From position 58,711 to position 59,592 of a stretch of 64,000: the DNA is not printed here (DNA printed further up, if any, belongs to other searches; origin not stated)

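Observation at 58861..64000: Exported type-III-chaperone-fold protein paired with the giant repeat protein: candidate two-gene export/folding system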

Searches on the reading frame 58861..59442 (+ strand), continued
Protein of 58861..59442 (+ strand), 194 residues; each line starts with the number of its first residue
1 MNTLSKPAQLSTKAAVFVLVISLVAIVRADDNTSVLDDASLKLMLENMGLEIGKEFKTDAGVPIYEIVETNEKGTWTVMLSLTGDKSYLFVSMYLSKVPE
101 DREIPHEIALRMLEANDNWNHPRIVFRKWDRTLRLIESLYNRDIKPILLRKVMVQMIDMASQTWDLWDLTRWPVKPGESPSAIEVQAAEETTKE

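Call 45: search_protein_families(library=pfam, proteins=[L016:9016-13560:+, L017:1146-2096:+, L016:8001-8975:+], max_evalue=0.1)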
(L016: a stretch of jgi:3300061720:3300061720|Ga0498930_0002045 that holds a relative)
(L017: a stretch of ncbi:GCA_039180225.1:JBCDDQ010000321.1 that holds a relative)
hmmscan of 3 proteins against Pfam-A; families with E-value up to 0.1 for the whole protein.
L016:9016-13560:+ (1515 aa): 15 families
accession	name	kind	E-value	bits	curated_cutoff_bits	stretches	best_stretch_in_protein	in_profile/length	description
PF00515.34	TPR_1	-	3e-35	119.1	27.8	5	1465-1498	1-34/34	Tetratricopeptide repeat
PF07719.23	TPR_2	-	1.3e-34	115.8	27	3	1465-1497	1-33/34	Tetratricopeptide repeat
PF13414.12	TPR_11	-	4.5e-27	93.9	26.8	4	760-795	3-38/42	TPR repeat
PF13431.12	TPR_17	-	1.4e-19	69.1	24.4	2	1455-1485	3-33/34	Tetratricopeptide repeat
PF13181.12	TPR_8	-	1.9e-19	68.6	25.7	2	1467-1497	3-33/34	Tetratricopeptide repeat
PF13428.12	TPR_14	-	1.2e-15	56.8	23.5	2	1467-1499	3-35/44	Tetratricopeptide repeat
PF13174.12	TPR_6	-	4.7e-14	52.4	26.3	1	1467-1496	2-31/33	Tetratricopeptide repeat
PF14559.12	TPR_19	-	4.3e-12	46.6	25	1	1445-1507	5-66/68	Tetratricopeptide repeat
PF13432.12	TPR_16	-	4.9e-12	46.5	32.7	3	1452-1496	18-62/65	Tetratricopeptide repeat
PF13424.12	TPR_12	-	3e-10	40.6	30.1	2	1219-1264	30-76/77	Tetratricopeptide repeat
PF13371.12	TPR_9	-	0.00041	20.7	35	1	760-816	4-60/73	Tetratricopeptide repeat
PF23914.1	TPR_CcmH_CycH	-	0.0012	19.1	42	0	1227-1265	44-82/158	Cytochrome c-type biogenesis protein H TPR domain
PF12895.13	ANAPC3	-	0.012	16.3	27.2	0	736-814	8-78/82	Anaphase-promoting complex, cyclosome, subunit 3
PF20784.2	DUF5575_C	-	0.05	14.5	24.5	0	323-391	28-96/116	DUF5575 C-terminal domain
PF12583.14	TPPII_C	-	0.072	14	27.7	0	371-411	16-56/69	Tripeptidyl peptidase II, C-terminal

L017:1146-2096:+ (317 aa): 1 family
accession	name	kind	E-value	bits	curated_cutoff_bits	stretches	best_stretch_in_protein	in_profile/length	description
PF02811.25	PHP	-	0.0043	17.8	26.4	1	18-80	2-64/164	PHP domain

L016:8001-8975:+ (325 aa): 1 family
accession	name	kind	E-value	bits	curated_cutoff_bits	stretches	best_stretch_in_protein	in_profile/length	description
PF18860.6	AbiJ_NTD3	-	0.0015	18.4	32.5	0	9-67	82-137/167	AbiJ N-terminal domain 3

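Call 46: find_encoding_contigs(protein=P0007, flank=6000, max_places=2)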
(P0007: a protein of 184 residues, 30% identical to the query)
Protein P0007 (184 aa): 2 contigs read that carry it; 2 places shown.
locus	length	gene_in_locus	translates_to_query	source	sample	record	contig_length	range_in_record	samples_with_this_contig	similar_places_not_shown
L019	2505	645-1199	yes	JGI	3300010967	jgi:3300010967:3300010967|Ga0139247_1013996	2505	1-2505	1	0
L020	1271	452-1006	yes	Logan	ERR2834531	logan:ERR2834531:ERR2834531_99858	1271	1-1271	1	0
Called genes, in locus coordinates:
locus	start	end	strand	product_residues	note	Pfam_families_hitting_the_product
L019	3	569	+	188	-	?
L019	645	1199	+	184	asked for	-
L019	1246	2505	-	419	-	?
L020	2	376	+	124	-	?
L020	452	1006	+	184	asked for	-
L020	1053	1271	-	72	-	?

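Call 47: find_encoding_contigs(protein=P0008, flank=6000, max_places=2)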
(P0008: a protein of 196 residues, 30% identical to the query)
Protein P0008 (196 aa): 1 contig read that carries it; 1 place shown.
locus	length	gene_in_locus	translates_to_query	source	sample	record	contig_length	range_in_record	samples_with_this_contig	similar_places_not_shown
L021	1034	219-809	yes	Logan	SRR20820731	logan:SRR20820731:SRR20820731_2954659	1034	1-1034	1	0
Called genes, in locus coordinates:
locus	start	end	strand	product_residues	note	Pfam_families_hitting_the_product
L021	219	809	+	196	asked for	-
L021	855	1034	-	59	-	?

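Call 48: find_encoding_contigs(protein=P0009, flank=6000, max_places=2)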
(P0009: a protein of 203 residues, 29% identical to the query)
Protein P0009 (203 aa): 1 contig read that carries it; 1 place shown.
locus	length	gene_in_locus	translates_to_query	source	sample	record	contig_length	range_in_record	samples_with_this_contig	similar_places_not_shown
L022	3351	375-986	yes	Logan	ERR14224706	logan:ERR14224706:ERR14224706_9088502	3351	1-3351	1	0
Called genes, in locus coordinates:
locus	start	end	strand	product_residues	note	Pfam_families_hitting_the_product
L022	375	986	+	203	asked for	-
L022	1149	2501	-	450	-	PF00884:Sulfatase, PF01663:Phosphodiest (faint), PF16347:SGSH_C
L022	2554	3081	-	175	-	-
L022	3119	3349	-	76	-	?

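Call 54: list_cluster_members(proteins=[P0005, P0006, P0010, P0011, P0013, P0015, P0017, P0019, P0021, P0025])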
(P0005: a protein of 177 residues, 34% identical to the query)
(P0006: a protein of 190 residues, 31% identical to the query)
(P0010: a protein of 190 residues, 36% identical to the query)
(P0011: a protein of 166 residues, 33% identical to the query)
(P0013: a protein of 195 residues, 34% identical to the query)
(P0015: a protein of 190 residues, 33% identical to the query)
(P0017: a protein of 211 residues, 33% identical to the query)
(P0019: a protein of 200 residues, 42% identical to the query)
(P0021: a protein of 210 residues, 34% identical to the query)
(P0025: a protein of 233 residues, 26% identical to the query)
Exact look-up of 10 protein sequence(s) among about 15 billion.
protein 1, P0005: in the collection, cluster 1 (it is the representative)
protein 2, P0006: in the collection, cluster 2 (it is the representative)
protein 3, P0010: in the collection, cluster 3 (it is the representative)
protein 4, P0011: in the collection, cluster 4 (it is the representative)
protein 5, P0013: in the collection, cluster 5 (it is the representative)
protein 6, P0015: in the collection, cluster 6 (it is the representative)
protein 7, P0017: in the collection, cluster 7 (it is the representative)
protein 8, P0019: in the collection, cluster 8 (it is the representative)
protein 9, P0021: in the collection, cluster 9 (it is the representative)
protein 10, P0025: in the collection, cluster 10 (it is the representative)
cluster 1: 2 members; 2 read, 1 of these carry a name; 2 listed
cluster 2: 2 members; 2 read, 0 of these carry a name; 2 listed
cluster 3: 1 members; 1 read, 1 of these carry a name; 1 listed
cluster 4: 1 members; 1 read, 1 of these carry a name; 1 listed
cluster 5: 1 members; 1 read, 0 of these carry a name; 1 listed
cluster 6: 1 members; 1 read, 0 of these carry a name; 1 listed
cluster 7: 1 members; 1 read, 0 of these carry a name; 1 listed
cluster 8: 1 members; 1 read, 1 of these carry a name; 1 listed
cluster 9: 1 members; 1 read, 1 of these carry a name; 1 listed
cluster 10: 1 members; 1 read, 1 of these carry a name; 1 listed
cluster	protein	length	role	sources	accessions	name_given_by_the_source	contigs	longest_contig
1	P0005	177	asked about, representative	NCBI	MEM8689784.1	MAG: hypothetical protein AAGF81_20850 [Pseudomonadota bacterium]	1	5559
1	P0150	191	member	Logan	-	-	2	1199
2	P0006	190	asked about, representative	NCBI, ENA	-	-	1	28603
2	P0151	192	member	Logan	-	-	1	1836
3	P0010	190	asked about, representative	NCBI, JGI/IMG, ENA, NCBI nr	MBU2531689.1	MAG: hypothetical protein KKB37_03025 [Alphaproteobacteria bacterium] | hypothetical protein [Alphaproteobacteria bacterium]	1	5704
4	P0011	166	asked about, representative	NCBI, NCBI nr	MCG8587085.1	MAG: YbjN domain-containing protein [Pirellulales bacterium] | YbjN domain-containing protein [Pirellulales bacterium]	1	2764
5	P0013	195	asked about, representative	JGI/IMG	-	-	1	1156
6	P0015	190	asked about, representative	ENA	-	-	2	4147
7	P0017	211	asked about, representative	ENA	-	-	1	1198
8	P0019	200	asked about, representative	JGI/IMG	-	hypothetical protein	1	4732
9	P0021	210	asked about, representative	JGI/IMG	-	hypothetical protein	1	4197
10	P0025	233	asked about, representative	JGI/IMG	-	hypothetical protein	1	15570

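Call 61: search_protein_families(library=pfam, proteins=[L017:3-443:+, L019:3-566:+, L013:1507-2829:+, L013:3852-4421:+, L007:2210-3031:-, L015:1827-3038:+, L012:941-1639:-, L018:9044-9379:+, L019:1249-2505:-], max_evalue=0.01)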
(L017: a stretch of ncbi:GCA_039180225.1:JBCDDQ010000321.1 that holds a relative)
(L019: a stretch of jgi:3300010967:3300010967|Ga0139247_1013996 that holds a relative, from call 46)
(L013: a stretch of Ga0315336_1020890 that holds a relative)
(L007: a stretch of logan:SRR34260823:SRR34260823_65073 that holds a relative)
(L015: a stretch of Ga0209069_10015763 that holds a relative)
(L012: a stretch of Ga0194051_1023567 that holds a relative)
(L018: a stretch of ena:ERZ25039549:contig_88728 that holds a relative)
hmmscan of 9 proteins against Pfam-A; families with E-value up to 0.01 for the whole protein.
L017:3-443:+ (147 aa): 10 families
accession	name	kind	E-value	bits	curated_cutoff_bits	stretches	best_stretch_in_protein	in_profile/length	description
PF07719.23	TPR_2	-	7.9e-16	57.2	27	1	25-55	3-33/34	Tetratricopeptide repeat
PF00515.34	TPR_1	-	4.5e-14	52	27.8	0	58-84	2-28/34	Tetratricopeptide repeat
PF13371.12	TPR_9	-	1.4e-13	51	35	2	3-54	9-60/73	Tetratricopeptide repeat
PF13414.12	TPR_11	-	6.7e-07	29.3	26.8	0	4-34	9-39/42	TPR repeat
PF13432.12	TPR_16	-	1.9e-06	28.6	32.7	2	28-89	2-63/65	Tetratricopeptide repeat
PF13181.12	TPR_8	-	3.3e-06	27.3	25.7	0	30-55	8-33/34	Tetratricopeptide repeat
PF13428.12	TPR_14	-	6.1e-06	26.9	23.5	0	25-64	3-42/44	Tetratricopeptide repeat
PF14559.12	TPR_19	-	0.00014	22.5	25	0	4-55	6-57/68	Tetratricopeptide repeat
PF13431.12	TPR_17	-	0.00031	21.2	24.4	0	48-72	4-28/34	Tetratricopeptide repeat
PF13174.12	TPR_6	-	0.0005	21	26.3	0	60-90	3-33/33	Tetratricopeptide repeat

L019:3-566:+ (188 aa): 1 family
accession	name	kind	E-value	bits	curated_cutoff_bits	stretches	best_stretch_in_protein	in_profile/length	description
PF07719.23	TPR_2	-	0.0079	16.7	27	0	140-166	3-29/34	Tetratricopeptide repeat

L013:1507-2829:+ (441 aa): 0 families

L013:3852-4421:+ (190 aa): 0 families

L007:2210-3031:- (273 aa): 0 families

L015:1827-3038:+ (404 aa): 1 family
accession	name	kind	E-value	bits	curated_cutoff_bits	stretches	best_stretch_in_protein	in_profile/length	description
PF01702.25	TGT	-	1.8e-155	517.8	26.3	1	41-399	2-354/357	Queuine tRNA-ribosyltransferase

L012:941-1639:- (233 aa): 5 families
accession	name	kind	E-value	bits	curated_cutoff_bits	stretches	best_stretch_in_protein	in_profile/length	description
PF14559.12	TPR_19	-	4.7e-10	40.1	25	2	57-105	1-49/68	Tetratricopeptide repeat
PF13428.12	TPR_14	-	2.9e-06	27.9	23.5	1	51-90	5-44/44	Tetratricopeptide repeat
PF24575.1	TPR_Slam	-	6.6e-05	23.7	35.2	1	53-101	53-101/104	Surface lipoprotein assembly modifier, N-terminal TPR repeats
PF13414.12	TPR_11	-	0.0001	22.3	26.8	0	170-199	12-41/42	TPR repeat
PF13432.12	TPR_16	-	0.0021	18.9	32.7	1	52-110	2-60/65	Tetratricopeptide repeat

L018:9044-9379:+ (112 aa): 0 families

L019:1249-2505:- (419 aa): 3 families
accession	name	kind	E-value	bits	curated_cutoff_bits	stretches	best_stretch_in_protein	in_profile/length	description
PF13360.13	PQQ_2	-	4.2e-24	85.9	27.6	3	83-292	11-188/233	Outer membrane protein assembly factor BamB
PF13570.13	Beta-prop_ACSF4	-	1.2e-14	54.9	133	2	30-149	152-258/329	Beta-alanine-activating enzyme, beta-propeller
PF01011.28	PQQ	-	5.2e-06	25.9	26.7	0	138-214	29-97/595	Glucose/ethanol/alcohol dehydrogenase, beta-propeller domain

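Call 83: find_encoding_contigs(protein=P0025, flank=5000, max_places=1)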
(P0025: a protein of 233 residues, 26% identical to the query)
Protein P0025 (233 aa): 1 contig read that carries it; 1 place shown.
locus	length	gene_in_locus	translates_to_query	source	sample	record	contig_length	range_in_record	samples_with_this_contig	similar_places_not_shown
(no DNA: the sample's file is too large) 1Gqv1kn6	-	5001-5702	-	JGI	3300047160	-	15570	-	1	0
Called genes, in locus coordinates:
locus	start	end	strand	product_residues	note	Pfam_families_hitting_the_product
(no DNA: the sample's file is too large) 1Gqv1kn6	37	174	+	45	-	-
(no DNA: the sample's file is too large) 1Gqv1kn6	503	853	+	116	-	-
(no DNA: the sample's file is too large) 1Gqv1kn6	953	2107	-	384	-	-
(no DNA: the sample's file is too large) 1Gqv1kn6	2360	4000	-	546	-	PF00069:Pkinase, PF07714:PK_Tyr_Ser-Thr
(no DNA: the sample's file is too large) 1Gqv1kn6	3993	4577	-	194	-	PF04542:Sigma70_r2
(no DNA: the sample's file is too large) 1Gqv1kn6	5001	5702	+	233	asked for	PF13670:PepSY_2 (faint)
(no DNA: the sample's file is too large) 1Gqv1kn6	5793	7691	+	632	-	PF01435:Peptidase_M48 (weak), PF13414:TPR_11 (faint), PF13432:TPR_16 (faint)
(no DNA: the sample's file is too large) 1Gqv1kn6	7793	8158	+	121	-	-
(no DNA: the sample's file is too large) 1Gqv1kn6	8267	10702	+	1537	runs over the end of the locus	PF07719:TPR_2 (faint), PF13181:TPR_8 (faint), PF13432:TPR_16 (faint), PF24885:TPR_NPHP3 (faint), PF13374:TPR_10 (weak), PF13424:TPR_12, PF12770:CHAT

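Call 84: find_encoding_contigs(protein=P0010, flank=5000, max_places=1)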
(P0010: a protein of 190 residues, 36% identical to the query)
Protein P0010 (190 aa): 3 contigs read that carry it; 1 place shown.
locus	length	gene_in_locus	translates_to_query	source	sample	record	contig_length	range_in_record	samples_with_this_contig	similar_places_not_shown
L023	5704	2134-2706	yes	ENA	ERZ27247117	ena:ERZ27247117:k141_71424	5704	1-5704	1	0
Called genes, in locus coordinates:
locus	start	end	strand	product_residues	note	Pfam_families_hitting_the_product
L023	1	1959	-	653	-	?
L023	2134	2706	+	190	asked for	-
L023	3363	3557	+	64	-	-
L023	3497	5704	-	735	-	?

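Call 85: find_encoding_contigs(protein=P0019, flank=5000, max_places=1)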
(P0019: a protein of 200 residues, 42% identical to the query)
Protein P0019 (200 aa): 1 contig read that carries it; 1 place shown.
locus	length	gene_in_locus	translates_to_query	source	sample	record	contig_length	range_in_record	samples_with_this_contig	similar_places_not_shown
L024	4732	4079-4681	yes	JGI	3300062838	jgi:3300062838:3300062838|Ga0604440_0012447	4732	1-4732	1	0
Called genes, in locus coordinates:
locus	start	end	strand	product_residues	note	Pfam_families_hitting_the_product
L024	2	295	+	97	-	?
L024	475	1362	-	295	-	PF00135:COesterase, PF20434:BD-FAE, PF07859:Abhydrolase_3, PF00326:Peptidase_S9 (faint)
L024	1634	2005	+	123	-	-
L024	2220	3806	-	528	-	PF03065:Glyco_hydro_57, PF09210:BE_C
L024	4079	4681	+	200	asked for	-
